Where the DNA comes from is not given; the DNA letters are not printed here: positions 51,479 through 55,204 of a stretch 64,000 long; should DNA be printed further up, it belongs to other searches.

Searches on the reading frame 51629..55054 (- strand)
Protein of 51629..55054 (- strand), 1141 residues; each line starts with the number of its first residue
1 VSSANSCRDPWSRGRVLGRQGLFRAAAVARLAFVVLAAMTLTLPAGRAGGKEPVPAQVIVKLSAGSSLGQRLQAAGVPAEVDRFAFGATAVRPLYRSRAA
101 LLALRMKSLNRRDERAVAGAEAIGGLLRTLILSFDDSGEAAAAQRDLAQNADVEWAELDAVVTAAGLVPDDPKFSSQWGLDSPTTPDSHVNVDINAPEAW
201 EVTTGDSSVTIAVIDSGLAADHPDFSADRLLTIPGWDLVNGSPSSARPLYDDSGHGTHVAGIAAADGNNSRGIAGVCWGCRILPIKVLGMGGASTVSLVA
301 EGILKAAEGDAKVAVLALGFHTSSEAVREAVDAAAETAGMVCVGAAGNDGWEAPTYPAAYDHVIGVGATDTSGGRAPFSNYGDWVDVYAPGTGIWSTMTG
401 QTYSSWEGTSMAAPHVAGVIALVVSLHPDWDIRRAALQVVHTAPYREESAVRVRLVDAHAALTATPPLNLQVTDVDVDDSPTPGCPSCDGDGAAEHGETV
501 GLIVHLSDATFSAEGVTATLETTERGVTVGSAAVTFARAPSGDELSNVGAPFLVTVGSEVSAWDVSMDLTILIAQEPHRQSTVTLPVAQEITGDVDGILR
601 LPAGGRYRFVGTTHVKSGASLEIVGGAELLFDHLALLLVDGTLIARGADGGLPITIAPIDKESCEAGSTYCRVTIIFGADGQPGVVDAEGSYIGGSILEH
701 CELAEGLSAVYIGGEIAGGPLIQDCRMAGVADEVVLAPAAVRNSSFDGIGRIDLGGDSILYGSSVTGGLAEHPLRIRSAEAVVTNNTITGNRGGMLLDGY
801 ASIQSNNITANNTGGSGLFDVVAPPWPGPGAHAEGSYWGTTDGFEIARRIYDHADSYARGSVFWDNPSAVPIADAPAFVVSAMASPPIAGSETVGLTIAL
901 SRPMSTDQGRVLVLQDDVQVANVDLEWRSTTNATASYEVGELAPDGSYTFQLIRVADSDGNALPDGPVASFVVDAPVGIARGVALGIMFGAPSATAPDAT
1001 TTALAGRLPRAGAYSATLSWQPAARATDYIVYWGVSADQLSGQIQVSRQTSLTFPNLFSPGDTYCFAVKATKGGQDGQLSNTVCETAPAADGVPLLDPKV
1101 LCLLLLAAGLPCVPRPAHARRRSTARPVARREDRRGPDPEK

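Call 17: search_protein_families(library=pfam, proteins=[window:51629-55054:-], max_evalue=0.01)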
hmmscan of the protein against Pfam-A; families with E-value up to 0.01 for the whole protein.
window:51629-55054:- (1141 aa): 3 families
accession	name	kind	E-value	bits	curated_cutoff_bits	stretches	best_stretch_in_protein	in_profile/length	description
PF00082.27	Peptidase_S8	-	1.2e-50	172.9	21.8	1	207-447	2-277/288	Subtilase family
PF00041.27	fn3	-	3.4e-07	30.8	25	1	1012-1082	12-80/84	Fibronectin type III domain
PF13229.12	Beta_helix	-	0.002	18.2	25.9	1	697-815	35-141/158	Right handed beta helix region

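Call 62: find_homologous_proteins(query=window:51629-55054:-, max_evalue=1e-20)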
Query window:51629-55054:- (1141 aa): 2400 proteins with E <= 1e-20 among 8000 candidates; the best 120 are listed.
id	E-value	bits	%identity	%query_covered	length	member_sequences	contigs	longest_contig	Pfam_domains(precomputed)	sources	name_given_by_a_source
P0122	0.0e+0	2536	100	100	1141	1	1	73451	PF00041.28,PF00082.28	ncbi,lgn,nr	ncbi:MAG: S8 family serine peptidase [Candidatus Schekmanbacteria bacterium]|nr:S8 family serine pep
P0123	4.2e-221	755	41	92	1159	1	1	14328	PF00082.28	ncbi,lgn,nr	ncbi:MAG: S8 family serine peptidase [Candidatus Schekmanbacteria bacterium]|nr:S8 family serine pep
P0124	4.3e-116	407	36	26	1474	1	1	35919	PF22148.2,PF00082.28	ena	-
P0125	1.1e-114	403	45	25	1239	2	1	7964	PF13715.13,PF22148.2,PF17802.8,PF13620.13,PF00188.33,PF09430.17,PF22904.4,PF17210.10,PF00082.28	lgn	-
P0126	3.3e-111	391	33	30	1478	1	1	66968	PF22148.2,PF00082.28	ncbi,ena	-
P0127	4.5e-111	391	44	29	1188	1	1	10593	PF13715.13,PF22148.2,PF13620.13,PF00188.33,PF09430.17,PF22904.4,PF17210.10,PF00082.28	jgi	jgi:subtilisin family serine protease/uncharacterized protein YkwD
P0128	3.3e-110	388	44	30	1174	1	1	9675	PF22148.2,PF13620.13,PF00188.33,PF22904.4,PF00082.28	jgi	jgi:subtilisin family serine protease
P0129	4.9e-110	387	41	26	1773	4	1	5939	PF22148.2,PF00395.26,PF01436.28,PF00082.28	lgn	-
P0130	3.5e-109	385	46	24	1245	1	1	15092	PF23194.2,PF17802.8,PF23193.2,PF13620.13,PF00188.33,PF17210.10,PF00082.28,PF13715.13,PF25020.2,PF22148.2,PF09430.17,PF22904.4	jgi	-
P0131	1.5e-108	383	44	24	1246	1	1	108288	PF23194.2,PF17802.8,PF23193.2,PF13620.13,PF00188.33,PF17210.10,PF00082.28,PF13715.13,PF25020.2,PF22148.2,PF09430.17,PF22904.4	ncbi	ncbi:MAG: S8 family serine peptidase [Chloroflexota bacterium]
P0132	5.5e-108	381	45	24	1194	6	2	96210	PF22148.2,PF13620.13,PF00188.33,PF09430.17,PF22904.4,PF17210.10,PF00082.28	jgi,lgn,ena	-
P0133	2.8e-104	368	43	24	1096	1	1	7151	PF22148.2,PF13620.13,PF00188.33,PF22904.4,PF00082.28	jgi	-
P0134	1.7e-103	366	45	24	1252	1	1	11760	PF13715.13,PF22148.2,PF23194.2,PF17802.8,PF23193.2,PF13620.13,PF00188.33,PF09430.17,PF22904.4,PF17210.10,PF00082.28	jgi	jgi:subtilisin family serine protease/uncharacterized protein YkwD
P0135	2.0e-100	356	41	26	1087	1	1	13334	PF22148.2,PF13620.13,PF00188.33,PF00082.28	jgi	jgi:subtilisin family serine protease/uncharacterized protein YkwD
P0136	2.5e-87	312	29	81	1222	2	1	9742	PF18962.8,PF28492.1,PF00082.28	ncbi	-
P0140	1.1e-76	277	36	50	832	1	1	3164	PF03781.23,PF28492.1,PF00082.28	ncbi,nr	ncbi:MAG: SUMF1/EgtB/PvdO family nonheme iron enzyme, partial [Candidatus Schekmanbacteria bacterium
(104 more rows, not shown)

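Call 63: find_encoding_contigs(protein=P0123, flank=10000, max_places=4)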
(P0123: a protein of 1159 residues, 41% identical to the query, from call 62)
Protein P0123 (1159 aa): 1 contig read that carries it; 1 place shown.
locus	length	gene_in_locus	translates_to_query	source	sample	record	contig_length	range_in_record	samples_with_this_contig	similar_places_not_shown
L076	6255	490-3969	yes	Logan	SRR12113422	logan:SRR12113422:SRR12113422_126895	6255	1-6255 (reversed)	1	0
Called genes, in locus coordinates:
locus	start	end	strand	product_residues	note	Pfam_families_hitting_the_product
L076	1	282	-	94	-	?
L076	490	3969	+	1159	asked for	PF00082:Peptidase_S8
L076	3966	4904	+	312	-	PF00106:adh_short, PF08659:KR, PF13561:adh_short_C2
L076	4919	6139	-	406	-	PF12974:Phosphonate-bd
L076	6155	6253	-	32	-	?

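Call 64: find_encoding_contigs(protein=P0140, flank=10000, max_places=4)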
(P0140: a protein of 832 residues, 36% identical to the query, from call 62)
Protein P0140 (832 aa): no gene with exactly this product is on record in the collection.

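Call 67: find_encoding_contigs(protein=P0122, flank=10000, max_places=4)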
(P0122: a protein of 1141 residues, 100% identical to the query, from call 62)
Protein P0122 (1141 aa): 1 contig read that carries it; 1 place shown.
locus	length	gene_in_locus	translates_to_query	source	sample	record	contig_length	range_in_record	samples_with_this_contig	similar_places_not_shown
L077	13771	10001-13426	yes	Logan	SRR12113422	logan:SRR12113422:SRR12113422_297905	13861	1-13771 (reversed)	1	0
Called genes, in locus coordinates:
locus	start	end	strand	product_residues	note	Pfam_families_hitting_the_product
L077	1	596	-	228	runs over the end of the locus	?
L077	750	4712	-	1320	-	PF00069:Pkinase, PF07714:PK_Tyr_Ser-Thr, PF00069:Pkinase, PF13191:AAA_16, PF13401:AAA_22 (weak), PF13424:TPR_12, PF17874:TPR_MalT, PF13424:TPR_12 (weak), +3 more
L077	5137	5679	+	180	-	-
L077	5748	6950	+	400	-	-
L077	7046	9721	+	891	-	PF00082:Peptidase_S8, PF13517:FG-GAP_3 (faint), PF01839:FG-GAP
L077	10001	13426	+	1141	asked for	PF00082:Peptidase_S8, PF00041:fn3 (faint)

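Call 87: list_cluster_members(proteins=[P0122, L076:4919-6139:-, P0123])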
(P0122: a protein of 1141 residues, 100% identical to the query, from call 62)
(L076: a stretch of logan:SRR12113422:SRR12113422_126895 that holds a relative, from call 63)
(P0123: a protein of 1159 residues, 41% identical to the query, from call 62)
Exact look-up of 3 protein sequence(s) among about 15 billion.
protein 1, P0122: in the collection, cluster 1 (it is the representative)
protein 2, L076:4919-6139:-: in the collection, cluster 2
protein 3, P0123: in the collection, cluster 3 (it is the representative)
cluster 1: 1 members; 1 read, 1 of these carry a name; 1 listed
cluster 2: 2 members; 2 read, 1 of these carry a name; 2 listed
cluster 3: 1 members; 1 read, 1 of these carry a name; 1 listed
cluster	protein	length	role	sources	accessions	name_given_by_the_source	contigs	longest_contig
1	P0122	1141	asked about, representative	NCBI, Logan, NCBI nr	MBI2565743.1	MAG: S8 family serine peptidase [Candidatus Schekmanbacteria bacterium] | S8 family serine peptidase [Candidatus Schekmanbacteria bacterium]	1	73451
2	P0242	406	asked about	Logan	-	-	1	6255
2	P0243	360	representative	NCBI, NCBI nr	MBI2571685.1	MAG: PhnD/SsuA/transferrin family substrate-binding protein [Candidatus Schekmanbacteria ... | PhnD/SsuA/transferrin family substrate-binding protein [Candidatus Schekmanbacteria ...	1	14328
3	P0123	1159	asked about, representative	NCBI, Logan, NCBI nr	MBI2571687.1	MAG: S8 family serine peptidase [Candidatus Schekmanbacteria bacterium] | S8 family serine peptidase [Candidatus Schekmanbacteria bacterium]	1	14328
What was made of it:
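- Closest known: Rickettsia palindromic elements. Different: Copy E is 'coding' only in an over-extended automatic gene call (calls 63, 87), and the indels break the frame.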

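Call 88: find_encoding_contigs(protein=P0243, flank=10000, max_places=4)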
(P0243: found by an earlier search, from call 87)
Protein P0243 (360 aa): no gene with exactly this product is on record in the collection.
